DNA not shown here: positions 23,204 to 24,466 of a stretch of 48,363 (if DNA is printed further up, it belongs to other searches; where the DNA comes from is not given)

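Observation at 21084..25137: Compact cell-envelope cluster: two paralogous secreted beta-rich proteins, a class-A beta-lactamase-like hydrolase and an SH3b-NlpC/P60 peptidase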

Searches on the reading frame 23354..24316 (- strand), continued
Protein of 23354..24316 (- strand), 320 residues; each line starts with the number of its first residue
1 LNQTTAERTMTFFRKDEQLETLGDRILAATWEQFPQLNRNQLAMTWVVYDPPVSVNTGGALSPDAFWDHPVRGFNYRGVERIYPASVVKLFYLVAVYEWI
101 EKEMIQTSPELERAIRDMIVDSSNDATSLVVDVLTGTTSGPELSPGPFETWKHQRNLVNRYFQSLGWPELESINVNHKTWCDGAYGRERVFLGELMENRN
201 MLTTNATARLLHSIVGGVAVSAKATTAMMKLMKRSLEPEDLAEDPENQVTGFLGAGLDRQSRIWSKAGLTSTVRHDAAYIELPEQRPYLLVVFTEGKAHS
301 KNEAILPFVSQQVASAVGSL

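Call 33: search_solved_structures(query=A3, max_evalue=1, show_alignments=2)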
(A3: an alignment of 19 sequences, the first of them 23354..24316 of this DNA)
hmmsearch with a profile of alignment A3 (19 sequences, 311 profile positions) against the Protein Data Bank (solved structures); distinct sequences matched with E-value up to 1: 8.
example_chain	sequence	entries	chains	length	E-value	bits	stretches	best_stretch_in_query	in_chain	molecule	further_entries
2j7v_A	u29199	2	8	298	0.031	16.4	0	242-309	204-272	TLL2115 PROTEIN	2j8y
2j9o_A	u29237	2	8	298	0.043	15.9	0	242-309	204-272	TLL2115 PROTEIN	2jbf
6dgu_B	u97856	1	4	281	0.071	15.2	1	256-303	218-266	Beta-lactamase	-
1i3v_A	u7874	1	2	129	0.072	15.2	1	170-257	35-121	ANTIBODY VHH LAMA DOMAIN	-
4d2o_A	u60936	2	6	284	0.072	15.2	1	256-303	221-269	PER-2 BETA-LACTAMASE | Beta-lactamase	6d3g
1i3u_A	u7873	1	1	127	0.08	15.1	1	170-257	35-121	ANTIBODY VHH LAMA DOMAIN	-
1e25_A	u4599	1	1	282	0.12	14.5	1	252-303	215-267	EXTENDED-SPECTRUM BETA-LACTAMASE PER-1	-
4c75_A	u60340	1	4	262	0.91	11.6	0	243-297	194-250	BETA-LACTAMASE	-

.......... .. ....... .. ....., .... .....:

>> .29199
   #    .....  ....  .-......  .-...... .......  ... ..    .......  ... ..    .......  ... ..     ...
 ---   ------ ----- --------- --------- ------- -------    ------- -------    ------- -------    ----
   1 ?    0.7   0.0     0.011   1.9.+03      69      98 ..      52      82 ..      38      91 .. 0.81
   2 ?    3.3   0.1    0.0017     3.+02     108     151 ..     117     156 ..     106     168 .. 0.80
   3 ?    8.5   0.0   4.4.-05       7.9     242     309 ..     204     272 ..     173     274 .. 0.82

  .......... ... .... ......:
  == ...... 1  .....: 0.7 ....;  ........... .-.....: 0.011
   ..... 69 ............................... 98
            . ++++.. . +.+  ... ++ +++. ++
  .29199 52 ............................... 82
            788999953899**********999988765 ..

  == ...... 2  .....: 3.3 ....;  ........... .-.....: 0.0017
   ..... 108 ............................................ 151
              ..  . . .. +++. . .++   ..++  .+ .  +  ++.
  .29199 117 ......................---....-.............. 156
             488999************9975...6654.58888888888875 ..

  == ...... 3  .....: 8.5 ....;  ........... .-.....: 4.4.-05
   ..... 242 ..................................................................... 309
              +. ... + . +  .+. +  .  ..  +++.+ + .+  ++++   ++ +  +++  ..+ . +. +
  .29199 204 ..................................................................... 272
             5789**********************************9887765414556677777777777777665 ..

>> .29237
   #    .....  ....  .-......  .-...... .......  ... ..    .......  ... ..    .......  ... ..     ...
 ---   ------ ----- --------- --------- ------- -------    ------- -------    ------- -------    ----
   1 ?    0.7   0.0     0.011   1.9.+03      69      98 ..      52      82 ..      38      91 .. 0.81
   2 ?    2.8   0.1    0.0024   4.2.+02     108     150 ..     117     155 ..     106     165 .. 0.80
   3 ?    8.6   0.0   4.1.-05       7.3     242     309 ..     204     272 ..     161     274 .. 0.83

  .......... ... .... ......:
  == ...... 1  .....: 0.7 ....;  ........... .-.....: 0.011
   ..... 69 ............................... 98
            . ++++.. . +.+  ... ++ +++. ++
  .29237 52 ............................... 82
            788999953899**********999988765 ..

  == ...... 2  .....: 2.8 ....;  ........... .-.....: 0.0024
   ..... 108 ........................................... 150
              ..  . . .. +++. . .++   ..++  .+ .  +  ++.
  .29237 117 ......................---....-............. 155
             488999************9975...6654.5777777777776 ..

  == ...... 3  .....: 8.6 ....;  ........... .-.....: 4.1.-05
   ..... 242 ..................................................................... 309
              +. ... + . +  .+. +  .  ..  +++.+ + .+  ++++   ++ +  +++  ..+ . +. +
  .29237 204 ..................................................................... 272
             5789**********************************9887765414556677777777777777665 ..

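Call 51: search_protein_families(library=pfam, proteins=[L069:4294-5304:-, L019:3906-4934:-, L069:7979-9247:-, L069:9249-11567:-, L019:8238-9599:-, L019:10159-11199:+], max_evalue=0.001)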
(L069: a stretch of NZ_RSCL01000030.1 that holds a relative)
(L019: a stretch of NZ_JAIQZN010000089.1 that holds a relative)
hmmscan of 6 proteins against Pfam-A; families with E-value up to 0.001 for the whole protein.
L069:4294-5304:- (336 aa): 2 families
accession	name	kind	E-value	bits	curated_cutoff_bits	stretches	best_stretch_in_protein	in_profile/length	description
PF00535.33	Glycos_transf_2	-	7.8e-29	101.2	23.3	1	24-184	1-164/168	Glycosyl transferase family 2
PF10111.15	Glyco_tranf_2_2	-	0.00025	21.1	27.3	1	24-114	1-91/276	Glycosyltransferase like family 2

L019:3906-4934:- (342 aa): 2 families
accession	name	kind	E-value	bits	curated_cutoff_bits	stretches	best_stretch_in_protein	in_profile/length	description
PF00535.33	Glycos_transf_2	-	1.6e-28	100.1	23.3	1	28-188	1-164/168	Glycosyl transferase family 2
PF10111.15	Glyco_tranf_2_2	-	0.00021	21.3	27.3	1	28-119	1-92/276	Glycosyltransferase like family 2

L069:7979-9247:- (422 aa): 2 families
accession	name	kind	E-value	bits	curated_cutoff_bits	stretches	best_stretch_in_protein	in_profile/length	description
PF13440.11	Polysacc_synt_3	-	6e-51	173.9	23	1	43-330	1-287/293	Polysaccharide biosynthesis protein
PF01943.22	Polysacc_synt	-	9.6e-25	88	28.2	1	20-283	2-270/274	Polysaccharide biosynthesis protein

L069:9249-11567:- (772 aa): 6 families
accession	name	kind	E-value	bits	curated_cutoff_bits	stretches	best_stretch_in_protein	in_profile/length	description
PF13614.12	AAA_31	-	4.3e-14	53.3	27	1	598-740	2-149/177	AAA domain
PF02706.20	Wzz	-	7.3e-10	39.5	25.5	1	44-139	9-91/91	Chain length determinant protein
PF01656.29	CbiA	-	1.1e-09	38.8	25.4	1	600-650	1-44/125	CobQ/CobB/MinD/ParA nucleotide binding domain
PF10609.15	ParA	-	1.1e-05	25.5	27.1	1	599-650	5-56/246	NUBPL iron-transfer P-loop NTPase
PF06564.18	CBP_BcsQ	-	3.1e-05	24.1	21.3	1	600-738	4-145/234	Cellulose biosynthesis protein BcsQ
PF13807.11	GNVR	-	0.00055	20.2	27.7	1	426-507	4-79/82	G-rich domain on putative tyrosine kinase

L019:8238-9599:- (453 aa): 3 families
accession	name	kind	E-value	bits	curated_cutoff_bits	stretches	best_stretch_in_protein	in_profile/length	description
PF01094.35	ANF_receptor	-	2.1e-53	182.1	25.4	1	90-440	5-352/353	Receptor family ligand binding region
PF13458.12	Peripla_BP_6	-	2.4e-45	156.2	31.7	1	68-388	2-311/343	Periplasmic binding protein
PF13433.12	Peripla_BP_5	-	1.4e-11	44.5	27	1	68-388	1-309/363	Periplasmic binding protein domain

L019:10159-11199:+ (346 aa): 4 families
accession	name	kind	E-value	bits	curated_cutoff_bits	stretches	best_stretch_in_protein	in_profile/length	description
PF00534.26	Glycos_transf_1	-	9e-27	94.1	26.4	1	150-315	5-171/172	Glycosyl transferases group 1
PF13692.12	Glyco_trans_1_4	-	1.4e-22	80.9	27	1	163-300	4-141/142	Glycosyl transferases group 1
PF13439.12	Glyco_transf_4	-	1.3e-14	55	28.5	1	29-138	57-169/170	Glycosyltransferase Family 4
PF13579.12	Glyco_trans_4_4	-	1.5e-09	38.8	29.7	1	11-134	32-158/158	Glycosyl transferase 4-like domain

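Call 52: find_encoding_contigs(protein=P0061, flank=8000, max_places=2)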
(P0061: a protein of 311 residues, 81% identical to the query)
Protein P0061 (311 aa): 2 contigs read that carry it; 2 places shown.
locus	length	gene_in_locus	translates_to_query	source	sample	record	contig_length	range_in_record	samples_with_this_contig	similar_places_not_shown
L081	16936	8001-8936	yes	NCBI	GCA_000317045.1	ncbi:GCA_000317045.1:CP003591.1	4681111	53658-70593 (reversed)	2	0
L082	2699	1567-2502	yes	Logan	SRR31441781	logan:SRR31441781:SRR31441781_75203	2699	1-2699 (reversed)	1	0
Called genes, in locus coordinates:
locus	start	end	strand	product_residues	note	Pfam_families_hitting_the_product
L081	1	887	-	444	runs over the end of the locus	PF02386:TrkH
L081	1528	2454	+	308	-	PF01209:Ubie_methyltran (weak), PF13489:Methyltransf_23, PF08241:Methyltransf_11, PF08242:Methyltransf_12, PF13649:Methyltransf_25, PF13847:Methyltransf_31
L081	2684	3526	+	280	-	PF02353:CMAS, PF05891:Methyltransf_PK (weak), PF13489:Methyltransf_23, PF01209:Ubie_methyltran, PF13847:Methyltransf_31, PF08241:Methyltransf_11, PF08242:Methyltransf_12, PF13649:Methyltransf_25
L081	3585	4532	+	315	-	PF01040:UbiA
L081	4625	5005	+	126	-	PF06271:RDD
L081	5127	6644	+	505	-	PF00590:TP_methylase, PF02602:HEM4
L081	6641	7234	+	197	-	PF01121:CoaE, PF13238:AAA_18 (faint), PF13521:AAA_28 (faint)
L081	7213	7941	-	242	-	PF18348:SH3_16, PF00877:NLPC_P60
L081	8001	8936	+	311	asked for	PF13354:Beta-lactamase2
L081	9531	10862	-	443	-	PF13458:Peripla_BP_6, PF13433:Peripla_BP_5, PF01094:ANF_receptor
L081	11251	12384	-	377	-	PF01734:Patatin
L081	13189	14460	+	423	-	PF13439:Glyco_transf_4, PF13579:Glyco_trans_4_4, PF20706:GT4-conflict, PF00534:Glycos_transf_1, PF13692:Glyco_trans_1_4, PF13524:Glyco_trans_1_2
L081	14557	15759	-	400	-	PF01168:Ala_racemase_N, PF00842:Ala_racemase_C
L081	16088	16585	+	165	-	PF01844:HNH, PF13395:HNH_4, PF14279:HNH_5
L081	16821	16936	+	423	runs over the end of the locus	PF01368:DHH (weak)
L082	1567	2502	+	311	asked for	PF13354:Beta-lactamase2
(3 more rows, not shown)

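Call 56: search_protein_families(library=padloc, proteins=[window:23354-24316:-], max_evalue=0.01)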
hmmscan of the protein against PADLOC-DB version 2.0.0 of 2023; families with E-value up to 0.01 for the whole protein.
window:23354-24316:- (320 aa): 0 families

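Call 67: search_protein_families(library=ncbifam, proteins=[L069:4294-5304:-], max_evalue=0.001)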
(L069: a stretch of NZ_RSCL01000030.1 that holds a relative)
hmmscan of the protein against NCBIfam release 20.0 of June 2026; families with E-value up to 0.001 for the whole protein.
L069:4294-5304:- (336 aa): 21 families
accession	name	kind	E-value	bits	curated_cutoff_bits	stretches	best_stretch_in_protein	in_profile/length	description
NF007986.1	PRK10714.1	equivalog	1.5e-76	257.4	529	1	20-333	5-314/316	undecaprenyl-phosphate 4-deoxy-4-formamido-L-arabinose transferase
NF047588.1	GlcsyltransPgfSStrep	equivalog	1.5e-40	139.3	500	1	23-329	3-304/308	glycosyltransferase PgfS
TIGR04182.1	glyco_TIGR04182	equivalog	2.3e-25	89.6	325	1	22-318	1-288/293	S-layer glycoprotein N-glycosyltransferase AglJ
TIGR03937.1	PgaC_IcaA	equivalog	1.1e-14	54.2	422.3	1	20-130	44-151/407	poly-beta-1,6-N-acetyl-D-glucosamine synthase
NF041875.1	EPS_EpsD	equivalog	1.6e-14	54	370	1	23-120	1-95/325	exopolysaccharide biosynthesis glycosyltransferase EpsD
NF007482.0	PRK10073.1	equivalog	2.8e-12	46.3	423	1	21-120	6-101/334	glycosyltransferase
NF041391.1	DPhHxTase_Halo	equivalog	4.2e-12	45.5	375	1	29-214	3-182/213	dolichyl-phosphate hexose transferase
NF047683.1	TeichurnBiosyTuaG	equivalog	1e-11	45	400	1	20-116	5-98/252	teichuronic acid biosynthesis protein TuaG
TIGR04283.1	glyco_like_mftF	equivalog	1.4e-11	44.4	182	1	23-237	1-204/221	TIGR04283 family arsenosugar biosynthesis glycosyltransferase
TIGR03965.1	mycofact_glyco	equivalog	3.8e-11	42.5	280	1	18-131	71-181/467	mycofactocin biosynthesis glycosyltransferase MftF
NF058614.1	PPMAGASynPpgS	equivalog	8e-11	41.8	370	1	22-213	1-194/226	polyprenyl-phospho-N-acetylgalactosaminyl synthase PpgS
NF045692.1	OglycostaseCruG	equivalog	3.6e-09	36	600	1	18-137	38-161/386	2'-O-glycosyltransferase CruG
NF038302.1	EPS_HpsE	equivalog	3.4e-08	32.8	300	1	22-115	2-97/307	hormogonium polysaccharide biosynthesis glycosyltransferase HpsE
TIGR03111.1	glyc2_xrt_Gpos1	hypoth_equivalog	5.8e-08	31.9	363.95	1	15-122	43-149/439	TIGR03111 family XrtG-associated glycosyltransferase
NF050050.1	ProtGlycPglI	equivalog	2.8e-07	30.2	500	1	21-146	2-125/306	GalNAc(5)-diNAcBac-PP-undecaprenol beta-1,3-glucosyltransferase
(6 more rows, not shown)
